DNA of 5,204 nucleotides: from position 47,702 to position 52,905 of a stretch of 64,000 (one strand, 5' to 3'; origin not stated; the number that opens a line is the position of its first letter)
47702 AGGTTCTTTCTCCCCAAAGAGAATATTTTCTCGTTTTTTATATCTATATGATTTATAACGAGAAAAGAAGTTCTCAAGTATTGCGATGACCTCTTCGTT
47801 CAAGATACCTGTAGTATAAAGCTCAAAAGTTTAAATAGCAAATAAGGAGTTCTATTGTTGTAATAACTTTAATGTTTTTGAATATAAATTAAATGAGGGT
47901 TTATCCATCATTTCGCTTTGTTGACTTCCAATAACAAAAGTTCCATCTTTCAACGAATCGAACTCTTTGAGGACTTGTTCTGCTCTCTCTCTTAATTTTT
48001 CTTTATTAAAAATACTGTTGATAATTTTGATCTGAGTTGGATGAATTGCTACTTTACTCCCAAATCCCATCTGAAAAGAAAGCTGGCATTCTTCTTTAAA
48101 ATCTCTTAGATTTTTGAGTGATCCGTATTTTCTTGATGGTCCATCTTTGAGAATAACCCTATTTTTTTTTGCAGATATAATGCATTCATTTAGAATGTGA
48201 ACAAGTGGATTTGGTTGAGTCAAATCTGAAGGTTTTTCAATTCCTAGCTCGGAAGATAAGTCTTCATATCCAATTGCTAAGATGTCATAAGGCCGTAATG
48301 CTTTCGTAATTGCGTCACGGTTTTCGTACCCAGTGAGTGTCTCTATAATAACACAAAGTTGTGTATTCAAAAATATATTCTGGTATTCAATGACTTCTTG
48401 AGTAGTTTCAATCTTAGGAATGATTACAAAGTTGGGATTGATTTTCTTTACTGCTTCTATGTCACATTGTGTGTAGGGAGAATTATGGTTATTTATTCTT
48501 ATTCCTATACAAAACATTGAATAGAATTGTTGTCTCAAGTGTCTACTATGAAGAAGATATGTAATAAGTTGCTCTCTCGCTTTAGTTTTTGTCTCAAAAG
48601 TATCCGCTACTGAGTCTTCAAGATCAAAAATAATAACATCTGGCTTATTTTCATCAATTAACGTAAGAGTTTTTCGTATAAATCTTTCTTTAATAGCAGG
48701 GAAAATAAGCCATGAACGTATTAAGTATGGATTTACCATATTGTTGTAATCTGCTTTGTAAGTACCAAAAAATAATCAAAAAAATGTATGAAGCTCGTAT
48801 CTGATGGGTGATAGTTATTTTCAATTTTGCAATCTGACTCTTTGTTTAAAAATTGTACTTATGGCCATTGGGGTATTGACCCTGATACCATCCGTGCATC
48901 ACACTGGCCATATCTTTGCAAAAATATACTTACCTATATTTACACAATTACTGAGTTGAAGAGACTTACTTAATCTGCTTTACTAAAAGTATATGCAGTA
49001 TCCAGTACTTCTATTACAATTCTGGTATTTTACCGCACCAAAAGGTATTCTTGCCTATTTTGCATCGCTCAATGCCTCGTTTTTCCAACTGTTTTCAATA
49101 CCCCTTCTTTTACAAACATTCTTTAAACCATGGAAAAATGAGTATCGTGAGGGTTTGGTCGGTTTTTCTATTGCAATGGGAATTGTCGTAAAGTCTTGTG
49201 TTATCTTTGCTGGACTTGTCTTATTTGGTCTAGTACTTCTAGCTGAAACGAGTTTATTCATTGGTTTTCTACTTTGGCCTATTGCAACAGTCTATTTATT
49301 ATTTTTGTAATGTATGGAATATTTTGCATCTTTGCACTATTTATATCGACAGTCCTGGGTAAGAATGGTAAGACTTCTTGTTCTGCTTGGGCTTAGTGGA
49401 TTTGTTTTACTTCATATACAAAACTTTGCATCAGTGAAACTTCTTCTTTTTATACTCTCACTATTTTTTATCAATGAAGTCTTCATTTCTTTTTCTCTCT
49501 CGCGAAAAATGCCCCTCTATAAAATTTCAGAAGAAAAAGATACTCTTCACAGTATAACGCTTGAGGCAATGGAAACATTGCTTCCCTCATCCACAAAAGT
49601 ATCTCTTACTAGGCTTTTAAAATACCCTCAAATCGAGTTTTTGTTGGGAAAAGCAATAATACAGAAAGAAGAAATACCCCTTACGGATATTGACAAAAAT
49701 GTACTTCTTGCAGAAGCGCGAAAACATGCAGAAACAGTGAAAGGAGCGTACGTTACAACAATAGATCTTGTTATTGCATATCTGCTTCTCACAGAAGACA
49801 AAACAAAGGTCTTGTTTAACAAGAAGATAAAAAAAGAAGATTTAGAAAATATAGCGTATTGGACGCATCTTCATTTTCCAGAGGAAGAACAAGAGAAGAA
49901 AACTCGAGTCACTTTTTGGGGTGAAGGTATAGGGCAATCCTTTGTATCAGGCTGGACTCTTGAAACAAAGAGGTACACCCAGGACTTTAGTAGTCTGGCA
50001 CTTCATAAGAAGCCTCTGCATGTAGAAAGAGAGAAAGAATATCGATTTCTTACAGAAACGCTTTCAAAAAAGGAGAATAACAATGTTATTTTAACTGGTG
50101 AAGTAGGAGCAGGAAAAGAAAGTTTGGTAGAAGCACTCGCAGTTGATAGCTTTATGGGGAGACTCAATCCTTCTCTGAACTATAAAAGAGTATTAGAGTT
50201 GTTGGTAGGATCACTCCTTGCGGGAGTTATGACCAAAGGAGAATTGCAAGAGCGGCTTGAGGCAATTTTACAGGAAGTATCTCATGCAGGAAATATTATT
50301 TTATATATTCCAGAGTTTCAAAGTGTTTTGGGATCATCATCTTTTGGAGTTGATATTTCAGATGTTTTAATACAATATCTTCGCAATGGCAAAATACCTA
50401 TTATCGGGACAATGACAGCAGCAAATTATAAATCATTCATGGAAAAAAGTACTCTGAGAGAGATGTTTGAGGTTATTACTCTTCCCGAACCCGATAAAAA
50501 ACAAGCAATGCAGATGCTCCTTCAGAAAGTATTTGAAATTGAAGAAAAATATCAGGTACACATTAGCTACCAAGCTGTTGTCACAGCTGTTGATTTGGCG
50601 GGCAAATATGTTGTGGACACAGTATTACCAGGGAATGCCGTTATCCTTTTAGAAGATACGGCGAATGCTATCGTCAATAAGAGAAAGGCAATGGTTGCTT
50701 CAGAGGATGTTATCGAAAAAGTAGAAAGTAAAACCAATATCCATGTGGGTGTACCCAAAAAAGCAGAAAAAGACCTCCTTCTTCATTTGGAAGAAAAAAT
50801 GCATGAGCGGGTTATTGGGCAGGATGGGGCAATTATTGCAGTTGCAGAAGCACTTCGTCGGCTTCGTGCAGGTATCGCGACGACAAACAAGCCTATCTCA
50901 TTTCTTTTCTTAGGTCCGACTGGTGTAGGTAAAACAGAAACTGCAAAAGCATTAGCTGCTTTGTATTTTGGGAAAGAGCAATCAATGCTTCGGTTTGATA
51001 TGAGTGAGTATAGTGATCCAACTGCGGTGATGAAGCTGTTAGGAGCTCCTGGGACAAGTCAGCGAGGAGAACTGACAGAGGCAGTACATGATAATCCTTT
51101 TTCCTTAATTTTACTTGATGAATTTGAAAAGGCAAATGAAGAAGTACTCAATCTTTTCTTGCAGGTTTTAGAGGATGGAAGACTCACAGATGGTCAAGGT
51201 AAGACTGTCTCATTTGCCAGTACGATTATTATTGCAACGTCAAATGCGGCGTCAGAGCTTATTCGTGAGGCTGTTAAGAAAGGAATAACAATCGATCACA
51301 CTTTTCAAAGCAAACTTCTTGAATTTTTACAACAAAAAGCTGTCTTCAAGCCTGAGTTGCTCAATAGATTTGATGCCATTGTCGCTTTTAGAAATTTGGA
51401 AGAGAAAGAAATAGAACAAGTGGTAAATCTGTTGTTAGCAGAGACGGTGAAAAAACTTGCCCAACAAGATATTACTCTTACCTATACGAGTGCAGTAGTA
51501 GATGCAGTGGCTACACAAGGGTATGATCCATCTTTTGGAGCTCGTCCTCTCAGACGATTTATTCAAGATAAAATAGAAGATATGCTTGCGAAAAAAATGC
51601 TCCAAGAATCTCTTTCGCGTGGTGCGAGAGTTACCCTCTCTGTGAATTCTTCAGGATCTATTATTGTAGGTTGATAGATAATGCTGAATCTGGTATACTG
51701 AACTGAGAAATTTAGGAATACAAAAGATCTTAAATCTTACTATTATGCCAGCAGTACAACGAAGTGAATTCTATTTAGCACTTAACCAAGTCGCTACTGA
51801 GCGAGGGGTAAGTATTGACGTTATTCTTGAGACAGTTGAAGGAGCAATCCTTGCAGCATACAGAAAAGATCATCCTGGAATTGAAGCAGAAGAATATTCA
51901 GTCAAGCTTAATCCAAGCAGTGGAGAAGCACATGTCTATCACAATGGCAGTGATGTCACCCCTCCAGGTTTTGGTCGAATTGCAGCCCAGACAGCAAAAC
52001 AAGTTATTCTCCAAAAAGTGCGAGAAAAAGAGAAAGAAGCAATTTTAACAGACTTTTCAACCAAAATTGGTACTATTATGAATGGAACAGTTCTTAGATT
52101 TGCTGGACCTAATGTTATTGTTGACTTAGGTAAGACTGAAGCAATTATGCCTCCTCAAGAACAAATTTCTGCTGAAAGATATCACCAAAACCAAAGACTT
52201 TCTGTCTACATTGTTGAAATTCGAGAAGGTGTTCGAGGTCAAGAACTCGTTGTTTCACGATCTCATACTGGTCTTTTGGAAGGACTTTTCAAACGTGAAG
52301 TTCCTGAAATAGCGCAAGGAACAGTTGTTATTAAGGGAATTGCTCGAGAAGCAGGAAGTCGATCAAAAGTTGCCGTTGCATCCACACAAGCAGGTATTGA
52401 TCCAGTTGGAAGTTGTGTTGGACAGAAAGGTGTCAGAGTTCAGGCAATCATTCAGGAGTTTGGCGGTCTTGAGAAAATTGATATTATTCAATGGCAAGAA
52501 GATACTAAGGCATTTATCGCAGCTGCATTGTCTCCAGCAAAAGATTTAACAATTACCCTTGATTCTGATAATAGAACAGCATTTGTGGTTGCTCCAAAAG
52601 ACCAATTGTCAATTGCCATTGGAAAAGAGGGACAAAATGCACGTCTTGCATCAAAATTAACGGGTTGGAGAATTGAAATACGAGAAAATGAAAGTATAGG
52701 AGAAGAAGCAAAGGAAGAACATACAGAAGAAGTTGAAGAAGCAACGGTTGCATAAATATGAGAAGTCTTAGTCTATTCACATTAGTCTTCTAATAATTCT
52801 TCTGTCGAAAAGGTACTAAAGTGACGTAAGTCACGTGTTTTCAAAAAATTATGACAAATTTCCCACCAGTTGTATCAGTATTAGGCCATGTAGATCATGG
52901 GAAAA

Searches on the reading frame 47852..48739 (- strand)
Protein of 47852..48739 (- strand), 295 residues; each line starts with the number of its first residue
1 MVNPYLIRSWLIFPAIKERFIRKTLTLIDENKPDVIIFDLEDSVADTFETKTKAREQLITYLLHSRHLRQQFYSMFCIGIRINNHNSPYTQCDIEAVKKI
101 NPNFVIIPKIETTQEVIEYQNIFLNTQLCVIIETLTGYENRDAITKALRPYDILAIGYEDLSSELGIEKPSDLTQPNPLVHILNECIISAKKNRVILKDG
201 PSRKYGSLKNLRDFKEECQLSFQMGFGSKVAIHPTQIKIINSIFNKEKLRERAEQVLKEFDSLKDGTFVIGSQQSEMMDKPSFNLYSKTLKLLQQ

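Call 16: search_protein_families(library=pfam, proteins=[window:47852-48739:-], max_evalue=0.001)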
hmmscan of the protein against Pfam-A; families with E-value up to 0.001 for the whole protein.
window:47852-48739:- (295 aa): 2 families
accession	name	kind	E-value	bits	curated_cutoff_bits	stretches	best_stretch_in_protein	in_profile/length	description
PF03328.21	HpcH_HpaI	-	2.6e-21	76.4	25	1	32-234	21-221/221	HpcH/HpaI aldolase/citrate lyase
PF15617.12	C-C_Bond_Lyase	-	8.1e-09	35.5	28.4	1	11-261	11-286/320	C-C_Bond_Lyase of the TIM-Barrel fold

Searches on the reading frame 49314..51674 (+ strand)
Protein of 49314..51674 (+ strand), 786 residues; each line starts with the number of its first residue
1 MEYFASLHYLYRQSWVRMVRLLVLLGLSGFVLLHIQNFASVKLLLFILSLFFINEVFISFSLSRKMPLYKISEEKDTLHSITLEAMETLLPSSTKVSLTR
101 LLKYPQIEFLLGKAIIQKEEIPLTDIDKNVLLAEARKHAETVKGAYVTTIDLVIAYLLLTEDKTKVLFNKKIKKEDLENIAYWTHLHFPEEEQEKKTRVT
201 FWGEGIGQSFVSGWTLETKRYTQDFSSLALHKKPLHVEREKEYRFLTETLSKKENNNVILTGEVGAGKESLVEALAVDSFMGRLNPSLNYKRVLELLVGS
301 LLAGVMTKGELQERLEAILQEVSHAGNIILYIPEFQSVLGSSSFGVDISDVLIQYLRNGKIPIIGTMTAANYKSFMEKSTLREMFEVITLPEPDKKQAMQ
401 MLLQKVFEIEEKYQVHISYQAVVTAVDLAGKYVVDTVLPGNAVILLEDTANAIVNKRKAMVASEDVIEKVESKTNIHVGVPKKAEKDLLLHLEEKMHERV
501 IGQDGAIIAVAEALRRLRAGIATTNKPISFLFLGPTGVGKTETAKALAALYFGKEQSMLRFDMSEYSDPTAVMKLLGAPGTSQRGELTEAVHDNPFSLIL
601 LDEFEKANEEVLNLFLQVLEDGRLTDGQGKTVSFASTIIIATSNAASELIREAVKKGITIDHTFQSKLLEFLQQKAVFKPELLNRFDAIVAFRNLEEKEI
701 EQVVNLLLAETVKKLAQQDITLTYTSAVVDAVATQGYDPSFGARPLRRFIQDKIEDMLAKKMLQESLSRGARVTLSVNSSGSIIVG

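Call 16: search_protein_families(library=pfam, proteins=[window:49314-51674:+], max_evalue=0.001)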
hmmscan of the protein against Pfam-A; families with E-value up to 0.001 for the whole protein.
window:49314-51674:+ (786 aa): 17 families
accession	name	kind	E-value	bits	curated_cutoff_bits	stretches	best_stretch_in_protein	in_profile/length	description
PF07724.20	AAA_2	-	9.8e-46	156.3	27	1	527-689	3-166/166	AAA domain (Cdc48 subfamily)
PF10431.15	ClpB_D2-small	-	1.8e-24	86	21.9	1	695-774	1-80/81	C-terminal, D2-small domain, of ClpB protein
PF00004.35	AAA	-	6.1e-15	56.3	21.2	1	531-653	2-118/131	ATPase family associated with various cellular activities (AAA)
PF07728.20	AAA_5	-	7e-13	49.2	22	1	530-647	2-125/139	AAA domain (dynein-related subfamily)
PF00158.32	Sigma54_activat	-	8.7e-10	39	20.2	1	522-652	17-151/168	Sigma-54 interaction domain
PF17871.7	AAA_lid_9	-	6.3e-08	32.9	22.8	1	395-473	2-77/104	AAA lid domain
PF13401.12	AAA_22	-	1.2e-06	29.3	27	0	531-620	9-109/130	AAA domain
PF20720.3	nSTAND3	-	3.2e-06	27.4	27.2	0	253-278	15-40/155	Novel STAND NTPase 3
PF13191.12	AAA_16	-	4e-06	27.8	32.6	0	237-308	3-85/167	AAA ATPase domain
PF12775.13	AAA_7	-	1.1e-05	25.5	25.8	0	527-579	33-85/181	P-loop containing dynein motor region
PF01695.23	IstB_IS21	-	1.8e-05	24.8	24.1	0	253-319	90-152/238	IstB-like ATP binding protein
PF05673.19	DUF815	-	4.4e-05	23.2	23.8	0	248-277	46-75/249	Protein of unknown function (DUF815)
PF20030.5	bpMoxR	-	0.00012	21.7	27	0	530-646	34-147/205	MoxR domain in the MoxR-vWA-beta-propeller ternary systems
PF13476.12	AAA_23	-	0.00018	22.6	27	0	530-708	22-174/201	AAA domain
PF01078.27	Mg_chelatase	-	0.00018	21.4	20.3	0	571-647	86-160/207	Magnesium chelatase, subunit ChlI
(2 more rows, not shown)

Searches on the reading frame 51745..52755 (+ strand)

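Call 16: search_protein_families(library=pfam, proteins=[window:51745-52755:+], max_evalue=0.001)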
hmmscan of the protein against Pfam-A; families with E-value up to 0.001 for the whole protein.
window:51745-52755:+ (336 aa): 3 families
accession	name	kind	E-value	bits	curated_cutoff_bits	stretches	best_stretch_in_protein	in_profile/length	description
PF13184.12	KH_5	-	2.3e-24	85.7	27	1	203-266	1-63/69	NusA-like KH domain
PF08529.16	NusA_N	-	7.9e-19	68.5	23.8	2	8-67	1-58/119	NusA N-terminal domain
PF23095.1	KH_NusA_C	-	6.6e-06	26.5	34.2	1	285-316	7-38/59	Transcription termination/antitermination protein NusA, KH domain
